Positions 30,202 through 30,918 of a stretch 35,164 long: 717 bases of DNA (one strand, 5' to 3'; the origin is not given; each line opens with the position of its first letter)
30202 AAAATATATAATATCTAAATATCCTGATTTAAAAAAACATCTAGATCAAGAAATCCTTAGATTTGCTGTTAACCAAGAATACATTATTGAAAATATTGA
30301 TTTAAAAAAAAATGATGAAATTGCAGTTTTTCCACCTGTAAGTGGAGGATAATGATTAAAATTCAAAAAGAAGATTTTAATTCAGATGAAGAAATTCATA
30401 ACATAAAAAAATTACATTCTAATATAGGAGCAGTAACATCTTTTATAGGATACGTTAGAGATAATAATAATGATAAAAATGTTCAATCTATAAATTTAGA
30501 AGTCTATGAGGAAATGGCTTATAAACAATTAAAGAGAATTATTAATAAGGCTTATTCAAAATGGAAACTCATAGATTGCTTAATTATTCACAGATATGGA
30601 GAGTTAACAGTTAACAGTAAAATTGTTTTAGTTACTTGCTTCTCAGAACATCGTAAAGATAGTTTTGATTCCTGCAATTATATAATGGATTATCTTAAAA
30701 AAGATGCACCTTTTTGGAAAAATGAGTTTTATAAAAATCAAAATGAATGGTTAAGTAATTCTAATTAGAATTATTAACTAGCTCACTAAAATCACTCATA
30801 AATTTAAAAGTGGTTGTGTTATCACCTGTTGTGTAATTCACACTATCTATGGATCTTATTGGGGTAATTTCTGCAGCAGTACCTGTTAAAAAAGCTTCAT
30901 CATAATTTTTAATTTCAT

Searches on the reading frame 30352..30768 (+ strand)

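Call 20: search_protein_families(library=pfam, proteins=[window:30352-30768:+], max_evalue=0.00001)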
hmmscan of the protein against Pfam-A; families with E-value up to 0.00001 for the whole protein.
window:30352-30768:+ (138 aa): 1 family
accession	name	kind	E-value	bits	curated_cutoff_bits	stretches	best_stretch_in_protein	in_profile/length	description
PF02391.22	MoaE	-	1.5e-34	119.1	23.4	1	4-117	1-113/114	MoaE protein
